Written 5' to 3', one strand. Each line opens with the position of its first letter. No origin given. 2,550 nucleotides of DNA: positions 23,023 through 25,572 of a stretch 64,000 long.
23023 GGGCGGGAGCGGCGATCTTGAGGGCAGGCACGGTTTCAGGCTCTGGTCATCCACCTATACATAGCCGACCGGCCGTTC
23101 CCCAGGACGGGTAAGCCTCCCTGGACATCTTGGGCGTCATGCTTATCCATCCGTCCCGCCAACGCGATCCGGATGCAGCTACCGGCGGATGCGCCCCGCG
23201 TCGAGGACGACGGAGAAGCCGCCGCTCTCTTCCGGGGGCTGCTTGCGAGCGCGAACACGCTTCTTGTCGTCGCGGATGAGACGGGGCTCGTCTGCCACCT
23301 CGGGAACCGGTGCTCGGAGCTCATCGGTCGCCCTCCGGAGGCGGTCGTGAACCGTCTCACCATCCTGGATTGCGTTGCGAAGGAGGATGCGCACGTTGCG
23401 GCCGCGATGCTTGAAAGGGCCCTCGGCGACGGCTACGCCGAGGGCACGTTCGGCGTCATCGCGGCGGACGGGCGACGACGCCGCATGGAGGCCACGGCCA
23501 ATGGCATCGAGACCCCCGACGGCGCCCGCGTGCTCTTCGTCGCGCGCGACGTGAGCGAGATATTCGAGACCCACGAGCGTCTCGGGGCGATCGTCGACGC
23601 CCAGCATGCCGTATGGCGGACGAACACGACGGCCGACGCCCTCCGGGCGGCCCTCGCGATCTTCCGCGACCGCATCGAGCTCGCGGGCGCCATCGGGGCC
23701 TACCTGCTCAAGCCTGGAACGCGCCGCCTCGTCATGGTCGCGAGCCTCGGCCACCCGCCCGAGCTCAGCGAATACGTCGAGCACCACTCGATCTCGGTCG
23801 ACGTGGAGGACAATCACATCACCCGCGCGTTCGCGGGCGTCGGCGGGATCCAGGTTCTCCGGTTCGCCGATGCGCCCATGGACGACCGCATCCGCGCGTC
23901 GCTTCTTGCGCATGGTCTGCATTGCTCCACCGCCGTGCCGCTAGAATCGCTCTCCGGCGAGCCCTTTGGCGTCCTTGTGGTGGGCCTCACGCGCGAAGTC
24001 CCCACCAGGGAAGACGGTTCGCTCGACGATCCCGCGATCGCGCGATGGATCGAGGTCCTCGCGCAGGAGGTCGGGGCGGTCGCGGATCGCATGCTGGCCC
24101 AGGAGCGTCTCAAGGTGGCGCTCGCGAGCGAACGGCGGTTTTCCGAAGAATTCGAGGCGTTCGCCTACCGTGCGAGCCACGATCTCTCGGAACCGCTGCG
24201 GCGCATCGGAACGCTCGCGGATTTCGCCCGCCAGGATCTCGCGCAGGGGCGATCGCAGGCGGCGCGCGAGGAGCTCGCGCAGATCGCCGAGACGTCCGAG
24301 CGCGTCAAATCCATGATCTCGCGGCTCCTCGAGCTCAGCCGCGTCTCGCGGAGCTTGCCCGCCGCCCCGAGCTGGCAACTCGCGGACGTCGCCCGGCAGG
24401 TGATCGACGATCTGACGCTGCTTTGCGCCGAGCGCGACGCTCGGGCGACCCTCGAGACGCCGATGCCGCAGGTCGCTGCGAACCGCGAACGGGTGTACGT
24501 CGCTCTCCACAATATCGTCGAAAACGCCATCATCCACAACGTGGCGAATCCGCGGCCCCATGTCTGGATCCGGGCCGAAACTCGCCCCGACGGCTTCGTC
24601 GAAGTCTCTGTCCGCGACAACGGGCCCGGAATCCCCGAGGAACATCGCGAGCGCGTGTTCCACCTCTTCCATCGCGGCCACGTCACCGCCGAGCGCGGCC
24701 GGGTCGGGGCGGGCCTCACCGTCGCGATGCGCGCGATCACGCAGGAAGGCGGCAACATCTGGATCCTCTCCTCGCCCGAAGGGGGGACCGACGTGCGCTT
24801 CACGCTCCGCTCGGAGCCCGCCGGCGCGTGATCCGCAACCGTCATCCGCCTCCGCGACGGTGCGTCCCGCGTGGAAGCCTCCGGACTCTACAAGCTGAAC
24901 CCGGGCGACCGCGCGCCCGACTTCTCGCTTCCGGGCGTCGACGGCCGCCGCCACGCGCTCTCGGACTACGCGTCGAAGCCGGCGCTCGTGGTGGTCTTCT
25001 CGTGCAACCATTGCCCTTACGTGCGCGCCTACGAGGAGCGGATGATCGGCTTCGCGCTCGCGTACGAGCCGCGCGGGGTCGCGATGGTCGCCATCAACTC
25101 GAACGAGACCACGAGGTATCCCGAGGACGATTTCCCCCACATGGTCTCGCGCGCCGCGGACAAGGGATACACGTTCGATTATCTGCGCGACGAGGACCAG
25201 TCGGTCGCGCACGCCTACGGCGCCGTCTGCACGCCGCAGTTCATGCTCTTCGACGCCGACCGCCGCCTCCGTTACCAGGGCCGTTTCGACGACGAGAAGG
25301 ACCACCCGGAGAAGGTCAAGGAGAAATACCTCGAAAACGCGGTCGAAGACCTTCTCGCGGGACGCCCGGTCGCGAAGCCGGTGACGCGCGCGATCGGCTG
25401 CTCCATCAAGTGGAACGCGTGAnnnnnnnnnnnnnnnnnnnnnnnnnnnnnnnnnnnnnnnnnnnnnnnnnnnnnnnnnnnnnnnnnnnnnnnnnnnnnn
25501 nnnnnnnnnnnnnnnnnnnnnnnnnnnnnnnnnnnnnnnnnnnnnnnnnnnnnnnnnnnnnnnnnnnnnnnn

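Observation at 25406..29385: Cas4-like nuclease and a large N6-adenine methyltransferase with overlapping divergent starts, flanked by a SprT-like protease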

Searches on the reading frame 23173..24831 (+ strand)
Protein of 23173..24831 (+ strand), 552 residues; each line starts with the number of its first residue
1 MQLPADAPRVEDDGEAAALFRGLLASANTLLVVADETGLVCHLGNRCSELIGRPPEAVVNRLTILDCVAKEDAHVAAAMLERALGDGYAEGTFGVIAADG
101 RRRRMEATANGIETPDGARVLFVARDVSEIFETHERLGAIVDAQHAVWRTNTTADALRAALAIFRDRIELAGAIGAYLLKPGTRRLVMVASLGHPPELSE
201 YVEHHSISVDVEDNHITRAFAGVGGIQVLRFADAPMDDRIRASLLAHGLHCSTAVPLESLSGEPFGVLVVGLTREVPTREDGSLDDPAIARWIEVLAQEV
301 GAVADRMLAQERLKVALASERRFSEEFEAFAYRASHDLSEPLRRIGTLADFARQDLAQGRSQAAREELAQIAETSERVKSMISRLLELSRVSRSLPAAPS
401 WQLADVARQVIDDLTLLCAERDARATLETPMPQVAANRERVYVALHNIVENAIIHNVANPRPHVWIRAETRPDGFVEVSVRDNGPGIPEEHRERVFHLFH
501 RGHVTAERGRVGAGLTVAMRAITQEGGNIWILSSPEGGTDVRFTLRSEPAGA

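Call 3: search_protein_families(library=pfam, proteins=[window:23173-24831:+], max_evalue=0.01)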
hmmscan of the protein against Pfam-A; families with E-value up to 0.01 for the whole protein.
window:23173-24831:+ (552 aa): 5 families
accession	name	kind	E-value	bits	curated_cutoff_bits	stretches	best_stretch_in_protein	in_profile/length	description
PF02518.31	HATPase_c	-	1.3e-22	80.7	26.4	1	438-547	3-109/111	Histidine kinase-, DNA gyrase B-, and HSP90-like ATPase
PF00512.31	HisKA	-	1.8e-06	28.4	26.9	1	330-391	5-63/66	His Kinase A (phospho-acceptor) domain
PF08447.18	PAS_3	-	0.00043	20.9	25.6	1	45-121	6-84/89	PAS fold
PF13589.12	HATPase_c_3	-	0.00071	20.1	25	1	443-522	5-84/137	Histidine kinase-, DNA gyrase B-, and HSP90-like ATPase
PF00989.32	PAS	-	0.00082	19.8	22.6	1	19-127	2-113/113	PAS fold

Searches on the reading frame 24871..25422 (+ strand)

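Call 3: search_protein_families(library=pfam, proteins=[window:24871-25422:+], max_evalue=0.01)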
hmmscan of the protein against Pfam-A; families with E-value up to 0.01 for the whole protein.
window:24871-25422:+ (183 aa): 4 families
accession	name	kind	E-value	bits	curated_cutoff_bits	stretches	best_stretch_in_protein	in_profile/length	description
PF00578.27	AhpC-TSA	-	3e-19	69.6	26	1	11-135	1-123/124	AhpC/TSA family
PF08534.16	Redoxin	-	6.4e-18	65.4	26.6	1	11-144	2-139/148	Redoxin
PF13098.12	Thioredoxin_2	-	0.00011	22.9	27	1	36-138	5-94/104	Thioredoxin-like domain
PF13905.12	Thioredoxin_8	-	0.00012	22.8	27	1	39-132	4-93/94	Thioredoxin-like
